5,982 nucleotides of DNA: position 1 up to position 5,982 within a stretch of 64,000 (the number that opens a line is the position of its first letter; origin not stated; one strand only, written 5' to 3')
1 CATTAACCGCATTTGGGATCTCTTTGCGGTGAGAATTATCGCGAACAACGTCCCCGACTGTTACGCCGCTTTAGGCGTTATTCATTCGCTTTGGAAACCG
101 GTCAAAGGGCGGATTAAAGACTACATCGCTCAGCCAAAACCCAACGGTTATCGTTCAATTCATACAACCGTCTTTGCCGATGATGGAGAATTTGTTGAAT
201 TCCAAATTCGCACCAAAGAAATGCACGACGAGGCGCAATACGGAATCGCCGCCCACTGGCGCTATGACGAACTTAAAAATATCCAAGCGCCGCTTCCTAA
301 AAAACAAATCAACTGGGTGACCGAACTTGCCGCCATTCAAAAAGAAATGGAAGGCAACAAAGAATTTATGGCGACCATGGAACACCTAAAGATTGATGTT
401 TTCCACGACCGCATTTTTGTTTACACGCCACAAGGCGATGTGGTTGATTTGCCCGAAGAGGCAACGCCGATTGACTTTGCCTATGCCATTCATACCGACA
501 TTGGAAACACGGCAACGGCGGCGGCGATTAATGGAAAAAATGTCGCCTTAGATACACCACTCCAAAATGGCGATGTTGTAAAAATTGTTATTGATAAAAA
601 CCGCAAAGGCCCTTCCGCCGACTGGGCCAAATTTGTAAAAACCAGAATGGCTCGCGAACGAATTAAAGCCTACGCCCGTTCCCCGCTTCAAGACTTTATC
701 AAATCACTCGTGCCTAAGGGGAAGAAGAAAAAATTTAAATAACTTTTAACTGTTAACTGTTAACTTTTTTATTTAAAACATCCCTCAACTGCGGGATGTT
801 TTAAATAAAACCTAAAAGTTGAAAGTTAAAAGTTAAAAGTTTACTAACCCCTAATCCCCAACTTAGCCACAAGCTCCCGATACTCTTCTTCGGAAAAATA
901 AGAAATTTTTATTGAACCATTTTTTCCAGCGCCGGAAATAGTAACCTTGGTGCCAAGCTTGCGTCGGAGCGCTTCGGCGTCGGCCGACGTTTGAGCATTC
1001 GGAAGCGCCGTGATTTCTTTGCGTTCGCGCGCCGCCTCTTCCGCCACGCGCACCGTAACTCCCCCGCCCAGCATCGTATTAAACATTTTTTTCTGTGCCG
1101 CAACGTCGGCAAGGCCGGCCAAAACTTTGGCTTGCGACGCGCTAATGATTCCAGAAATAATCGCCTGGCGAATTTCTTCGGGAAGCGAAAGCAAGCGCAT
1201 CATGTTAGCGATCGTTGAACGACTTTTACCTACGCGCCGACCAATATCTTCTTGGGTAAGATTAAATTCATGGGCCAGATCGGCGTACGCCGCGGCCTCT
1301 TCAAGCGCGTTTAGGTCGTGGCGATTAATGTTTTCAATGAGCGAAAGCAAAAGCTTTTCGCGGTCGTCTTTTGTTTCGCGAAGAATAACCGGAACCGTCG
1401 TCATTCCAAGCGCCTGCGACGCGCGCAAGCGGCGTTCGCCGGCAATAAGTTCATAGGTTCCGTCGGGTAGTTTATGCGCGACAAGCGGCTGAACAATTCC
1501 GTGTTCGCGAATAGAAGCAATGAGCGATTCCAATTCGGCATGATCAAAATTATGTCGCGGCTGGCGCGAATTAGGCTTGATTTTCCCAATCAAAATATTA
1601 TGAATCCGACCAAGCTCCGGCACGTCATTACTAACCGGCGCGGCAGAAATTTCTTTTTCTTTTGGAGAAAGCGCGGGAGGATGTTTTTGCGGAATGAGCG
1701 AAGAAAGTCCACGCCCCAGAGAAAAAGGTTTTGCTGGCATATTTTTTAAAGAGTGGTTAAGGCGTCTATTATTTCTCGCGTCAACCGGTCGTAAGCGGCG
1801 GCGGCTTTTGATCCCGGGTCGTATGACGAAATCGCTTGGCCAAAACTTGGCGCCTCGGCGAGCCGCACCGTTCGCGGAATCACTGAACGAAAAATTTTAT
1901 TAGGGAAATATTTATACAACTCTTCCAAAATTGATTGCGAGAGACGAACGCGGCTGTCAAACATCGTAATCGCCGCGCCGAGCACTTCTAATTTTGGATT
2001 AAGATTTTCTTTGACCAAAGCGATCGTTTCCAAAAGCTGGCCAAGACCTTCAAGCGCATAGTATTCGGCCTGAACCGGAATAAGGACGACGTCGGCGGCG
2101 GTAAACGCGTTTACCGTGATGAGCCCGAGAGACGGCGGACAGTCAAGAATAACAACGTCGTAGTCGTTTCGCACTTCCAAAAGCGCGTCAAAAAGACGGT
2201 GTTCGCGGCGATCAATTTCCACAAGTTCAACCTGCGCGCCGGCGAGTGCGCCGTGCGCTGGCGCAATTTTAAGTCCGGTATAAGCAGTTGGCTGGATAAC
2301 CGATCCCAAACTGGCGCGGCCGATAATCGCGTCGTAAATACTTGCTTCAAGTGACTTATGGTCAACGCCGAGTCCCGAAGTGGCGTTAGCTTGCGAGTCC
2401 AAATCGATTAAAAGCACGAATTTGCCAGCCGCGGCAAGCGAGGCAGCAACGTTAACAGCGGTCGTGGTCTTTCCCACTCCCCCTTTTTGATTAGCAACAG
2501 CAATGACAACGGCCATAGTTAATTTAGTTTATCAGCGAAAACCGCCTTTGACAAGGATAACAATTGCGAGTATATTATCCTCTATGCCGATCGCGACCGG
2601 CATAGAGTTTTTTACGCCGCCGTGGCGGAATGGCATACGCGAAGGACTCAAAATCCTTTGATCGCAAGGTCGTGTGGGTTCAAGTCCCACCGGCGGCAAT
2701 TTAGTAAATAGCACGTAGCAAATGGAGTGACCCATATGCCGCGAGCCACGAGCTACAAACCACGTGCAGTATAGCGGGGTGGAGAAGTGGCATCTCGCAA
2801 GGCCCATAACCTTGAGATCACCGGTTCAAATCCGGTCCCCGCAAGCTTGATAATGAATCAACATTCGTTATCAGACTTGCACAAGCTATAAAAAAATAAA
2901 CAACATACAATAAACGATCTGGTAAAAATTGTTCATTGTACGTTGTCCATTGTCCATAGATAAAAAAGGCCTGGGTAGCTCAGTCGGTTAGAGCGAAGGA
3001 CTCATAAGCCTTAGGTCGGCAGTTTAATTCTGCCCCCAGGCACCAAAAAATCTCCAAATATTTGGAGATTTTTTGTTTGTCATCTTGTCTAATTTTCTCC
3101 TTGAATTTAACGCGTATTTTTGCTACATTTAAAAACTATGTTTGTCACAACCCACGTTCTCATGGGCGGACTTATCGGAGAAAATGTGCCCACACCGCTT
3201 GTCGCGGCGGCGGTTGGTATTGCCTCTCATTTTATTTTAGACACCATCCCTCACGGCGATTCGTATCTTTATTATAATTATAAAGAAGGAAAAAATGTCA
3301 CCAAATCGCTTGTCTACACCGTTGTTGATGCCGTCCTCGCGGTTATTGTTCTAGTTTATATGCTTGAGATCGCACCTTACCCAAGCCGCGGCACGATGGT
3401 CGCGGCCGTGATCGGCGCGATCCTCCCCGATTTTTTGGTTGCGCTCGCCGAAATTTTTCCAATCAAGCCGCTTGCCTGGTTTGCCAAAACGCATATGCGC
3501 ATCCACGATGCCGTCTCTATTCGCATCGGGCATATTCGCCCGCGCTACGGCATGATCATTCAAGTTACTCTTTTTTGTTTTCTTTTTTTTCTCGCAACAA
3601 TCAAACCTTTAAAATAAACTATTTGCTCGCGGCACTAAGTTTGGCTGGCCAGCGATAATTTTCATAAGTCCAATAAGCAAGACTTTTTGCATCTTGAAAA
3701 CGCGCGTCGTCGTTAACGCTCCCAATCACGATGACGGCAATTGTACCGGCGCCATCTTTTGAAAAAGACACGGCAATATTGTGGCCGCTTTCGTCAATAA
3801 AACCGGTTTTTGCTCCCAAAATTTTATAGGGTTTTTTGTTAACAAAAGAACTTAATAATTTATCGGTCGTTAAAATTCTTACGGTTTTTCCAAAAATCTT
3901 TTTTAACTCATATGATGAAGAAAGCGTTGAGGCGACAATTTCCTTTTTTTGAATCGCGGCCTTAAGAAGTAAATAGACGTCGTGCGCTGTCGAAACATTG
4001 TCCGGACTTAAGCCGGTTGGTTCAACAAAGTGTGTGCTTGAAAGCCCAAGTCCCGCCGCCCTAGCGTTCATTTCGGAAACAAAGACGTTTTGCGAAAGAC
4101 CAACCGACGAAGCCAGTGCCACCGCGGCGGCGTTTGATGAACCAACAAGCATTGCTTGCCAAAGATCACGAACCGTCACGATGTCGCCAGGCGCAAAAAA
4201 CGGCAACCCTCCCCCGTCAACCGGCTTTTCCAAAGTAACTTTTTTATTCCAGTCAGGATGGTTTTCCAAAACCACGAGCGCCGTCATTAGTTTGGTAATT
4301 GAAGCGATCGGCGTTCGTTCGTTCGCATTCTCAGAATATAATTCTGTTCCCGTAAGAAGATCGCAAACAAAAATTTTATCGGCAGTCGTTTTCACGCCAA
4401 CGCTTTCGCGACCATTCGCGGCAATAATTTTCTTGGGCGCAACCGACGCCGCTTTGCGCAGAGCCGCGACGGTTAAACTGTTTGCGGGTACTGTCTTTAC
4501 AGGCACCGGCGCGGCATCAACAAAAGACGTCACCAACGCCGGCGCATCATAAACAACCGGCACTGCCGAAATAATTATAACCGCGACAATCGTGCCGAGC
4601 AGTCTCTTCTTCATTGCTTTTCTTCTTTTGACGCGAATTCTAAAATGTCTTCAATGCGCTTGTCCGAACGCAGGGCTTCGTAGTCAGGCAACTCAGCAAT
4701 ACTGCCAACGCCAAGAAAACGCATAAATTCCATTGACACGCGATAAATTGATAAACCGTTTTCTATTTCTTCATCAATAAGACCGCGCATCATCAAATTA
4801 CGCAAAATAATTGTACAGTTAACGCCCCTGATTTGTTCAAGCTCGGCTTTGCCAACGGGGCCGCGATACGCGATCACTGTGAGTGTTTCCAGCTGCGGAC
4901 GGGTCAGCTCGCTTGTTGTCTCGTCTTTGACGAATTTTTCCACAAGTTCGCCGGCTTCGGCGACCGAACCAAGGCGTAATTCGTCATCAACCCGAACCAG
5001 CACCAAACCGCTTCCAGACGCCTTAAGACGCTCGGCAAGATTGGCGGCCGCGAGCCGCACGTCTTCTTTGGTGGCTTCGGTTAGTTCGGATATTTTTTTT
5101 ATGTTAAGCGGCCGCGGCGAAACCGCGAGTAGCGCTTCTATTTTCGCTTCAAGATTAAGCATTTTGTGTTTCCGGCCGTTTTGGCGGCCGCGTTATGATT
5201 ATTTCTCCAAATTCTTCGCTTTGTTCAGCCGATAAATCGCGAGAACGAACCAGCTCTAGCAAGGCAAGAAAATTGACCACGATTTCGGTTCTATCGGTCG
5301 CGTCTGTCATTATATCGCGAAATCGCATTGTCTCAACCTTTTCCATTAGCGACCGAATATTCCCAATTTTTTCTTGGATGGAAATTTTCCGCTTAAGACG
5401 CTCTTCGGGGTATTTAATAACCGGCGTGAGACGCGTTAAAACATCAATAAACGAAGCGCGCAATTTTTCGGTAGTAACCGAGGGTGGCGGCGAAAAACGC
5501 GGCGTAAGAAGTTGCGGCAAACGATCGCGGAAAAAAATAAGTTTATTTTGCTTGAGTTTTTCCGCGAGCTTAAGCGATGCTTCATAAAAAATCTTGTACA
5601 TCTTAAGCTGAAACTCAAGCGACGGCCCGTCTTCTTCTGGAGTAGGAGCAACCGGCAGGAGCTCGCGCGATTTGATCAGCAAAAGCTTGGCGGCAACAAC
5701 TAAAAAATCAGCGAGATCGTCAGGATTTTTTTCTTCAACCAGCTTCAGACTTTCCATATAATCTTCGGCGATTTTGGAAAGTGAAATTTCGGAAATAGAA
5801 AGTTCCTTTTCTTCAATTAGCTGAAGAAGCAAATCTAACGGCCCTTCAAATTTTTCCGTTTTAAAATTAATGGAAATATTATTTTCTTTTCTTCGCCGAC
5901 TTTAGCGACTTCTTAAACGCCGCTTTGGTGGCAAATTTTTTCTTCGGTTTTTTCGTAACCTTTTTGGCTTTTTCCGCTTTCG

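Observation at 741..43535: Dispersed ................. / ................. repeat family in intergenic regions, usually as inverted pairs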

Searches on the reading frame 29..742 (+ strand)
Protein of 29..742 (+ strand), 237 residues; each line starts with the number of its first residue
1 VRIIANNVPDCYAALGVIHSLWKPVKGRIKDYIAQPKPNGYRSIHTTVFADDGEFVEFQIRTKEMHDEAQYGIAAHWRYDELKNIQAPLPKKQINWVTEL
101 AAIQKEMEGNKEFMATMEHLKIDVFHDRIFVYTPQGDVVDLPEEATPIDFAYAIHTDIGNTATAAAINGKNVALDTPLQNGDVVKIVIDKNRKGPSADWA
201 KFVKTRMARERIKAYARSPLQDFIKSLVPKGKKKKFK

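Call 64: search_protein_families(library=pfam, proteins=[window:29-742:+])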
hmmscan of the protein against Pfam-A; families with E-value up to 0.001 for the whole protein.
window:29-742:+ (237 aa): 2 families
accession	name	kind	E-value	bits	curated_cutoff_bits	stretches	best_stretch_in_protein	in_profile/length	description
PF04607.23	RelA_SpoT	-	3.6e-29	101.7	27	1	1-81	29-110/113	Region found in RelA / SpoT proteins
PF02824.27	TGS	-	3.4e-25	88.3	22.2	1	129-187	1-59/60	TGS domain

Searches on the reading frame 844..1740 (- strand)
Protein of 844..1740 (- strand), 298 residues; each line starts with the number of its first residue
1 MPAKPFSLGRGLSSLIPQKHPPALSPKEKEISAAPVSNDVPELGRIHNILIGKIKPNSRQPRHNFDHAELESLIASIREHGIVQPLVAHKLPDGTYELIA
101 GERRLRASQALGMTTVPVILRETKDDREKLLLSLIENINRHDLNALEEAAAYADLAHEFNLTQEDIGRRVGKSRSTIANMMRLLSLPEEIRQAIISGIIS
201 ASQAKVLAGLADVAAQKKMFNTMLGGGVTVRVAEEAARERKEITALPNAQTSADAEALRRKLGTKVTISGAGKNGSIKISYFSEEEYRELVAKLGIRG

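Call 64: search_protein_families(library=pfam, proteins=[window:844-1740:-])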
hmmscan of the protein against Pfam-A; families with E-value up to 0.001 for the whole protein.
window:844-1740:- (298 aa): 3 families
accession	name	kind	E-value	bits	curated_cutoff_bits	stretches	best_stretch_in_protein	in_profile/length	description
PF17762.8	HTH_ParB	-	3e-31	108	22.6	1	142-241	2-101/102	ParB HTH domain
PF02195.25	ParB_N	-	3.5e-28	97.9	26.3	1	46-138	3-94/95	ParB N-terminal domain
PF23552.2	ParB_C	-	0.00028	20.7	23.8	1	255-294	9-49/50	ParB dimerisation domain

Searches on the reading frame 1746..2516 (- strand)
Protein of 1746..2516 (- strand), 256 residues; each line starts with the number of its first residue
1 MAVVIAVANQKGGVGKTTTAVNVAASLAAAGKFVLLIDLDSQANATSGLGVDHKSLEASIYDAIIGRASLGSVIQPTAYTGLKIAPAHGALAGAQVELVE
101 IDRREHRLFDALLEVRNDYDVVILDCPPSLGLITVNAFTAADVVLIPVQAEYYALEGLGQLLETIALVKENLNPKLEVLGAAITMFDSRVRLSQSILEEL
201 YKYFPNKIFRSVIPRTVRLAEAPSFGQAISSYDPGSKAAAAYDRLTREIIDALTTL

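Call 60: search_protein_families(library=pfam, proteins=[window:1746-2516:-])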
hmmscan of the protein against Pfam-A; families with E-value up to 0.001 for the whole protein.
window:1746-2516:- (256 aa): 7 families
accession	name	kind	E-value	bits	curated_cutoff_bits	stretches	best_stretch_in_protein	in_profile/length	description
PF13614.12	AAA_31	-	4.7e-64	216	27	1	4-178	3-177/177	AAA domain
PF01656.29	CbiA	-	1.3e-28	99.9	25.4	1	5-227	1-123/125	CobQ/CobB/MinD/ParA nucleotide binding domain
PF09140.17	MipZ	-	9.8e-14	51.7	20.7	1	4-43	2-41/262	ATPase MipZ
PF06564.18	CBP_BcsQ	-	2.6e-10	40.6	21.3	1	4-245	3-229/234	Cellulose biosynthesis protein BcsQ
PF10609.15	ParA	-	3.7e-10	40.1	27.1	1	3-136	4-129/246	NUBPL iron-transfer P-loop NTPase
PF00142.24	Fer4_NifH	-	5.9e-09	36.2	25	1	10-252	7-247/271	4Fe-4S iron sulfur cluster binding proteins, NifH/frxC family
PF02374.21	ArsA_ATPase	-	7.8e-06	25.8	24.3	1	10-42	8-40/305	Anion-transporting ATPase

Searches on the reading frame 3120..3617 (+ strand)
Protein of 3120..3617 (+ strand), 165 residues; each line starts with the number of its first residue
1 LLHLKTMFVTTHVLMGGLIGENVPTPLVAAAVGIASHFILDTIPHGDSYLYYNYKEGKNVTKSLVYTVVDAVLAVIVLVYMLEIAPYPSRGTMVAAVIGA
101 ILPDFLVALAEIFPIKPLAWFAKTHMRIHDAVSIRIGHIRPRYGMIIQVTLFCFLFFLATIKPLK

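Call 60: search_protein_families(library=pfam, proteins=[window:3120-3617:+])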
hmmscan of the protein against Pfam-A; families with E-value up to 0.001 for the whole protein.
window:3120-3617:+ (165 aa): 1 family
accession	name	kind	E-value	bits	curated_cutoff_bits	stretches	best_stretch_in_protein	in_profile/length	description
PF00882.24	Zn_dep_PLPC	-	0.00019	21.9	26.8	0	27-53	79-102/167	Zinc dependent phospholipase C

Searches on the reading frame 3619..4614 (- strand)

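Call 60: search_protein_families(library=pfam, proteins=[window:3619-4614:-])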
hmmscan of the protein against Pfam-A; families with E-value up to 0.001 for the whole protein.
window:3619-4614:- (331 aa): 2 families
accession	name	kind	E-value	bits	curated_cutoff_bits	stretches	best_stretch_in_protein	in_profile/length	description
PF00768.25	Peptidase_S11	-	7.6e-42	143.8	27.6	1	75-296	9-235/239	D-alanyl-D-alanine carboxypeptidase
PF13354.11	Beta-lactamase2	-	4.5e-17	62.6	22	1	81-295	2-212/214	Beta-lactamase enzyme family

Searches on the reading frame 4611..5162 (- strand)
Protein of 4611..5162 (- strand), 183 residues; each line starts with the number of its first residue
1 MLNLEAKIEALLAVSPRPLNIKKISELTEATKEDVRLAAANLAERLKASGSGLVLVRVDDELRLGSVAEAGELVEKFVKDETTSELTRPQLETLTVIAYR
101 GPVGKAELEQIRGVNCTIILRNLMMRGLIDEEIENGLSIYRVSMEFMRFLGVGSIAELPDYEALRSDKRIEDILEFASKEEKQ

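Call 60: search_protein_families(library=pfam, proteins=[window:4611-5162:-])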
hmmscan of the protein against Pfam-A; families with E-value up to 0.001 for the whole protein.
window:4611-5162:- (183 aa): 1 family
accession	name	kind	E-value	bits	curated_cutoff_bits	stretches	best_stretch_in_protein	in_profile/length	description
PF04079.22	SMC_ScpB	-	1.4e-36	125.9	27.4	1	6-160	1-159/160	Segregation and condensation complex subunit ScpB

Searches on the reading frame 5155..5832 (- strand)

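Call 60: search_protein_families(library=pfam, proteins=[window:5155-5832:-])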
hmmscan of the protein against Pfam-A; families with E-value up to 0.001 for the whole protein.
window:5155-5832:- (225 aa): 1 family
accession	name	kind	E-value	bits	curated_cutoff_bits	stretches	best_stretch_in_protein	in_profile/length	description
PF02616.19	SMC_ScpA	-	3.1e-19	70.3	24.6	1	5-214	1-230/232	Segregation and condensation protein ScpA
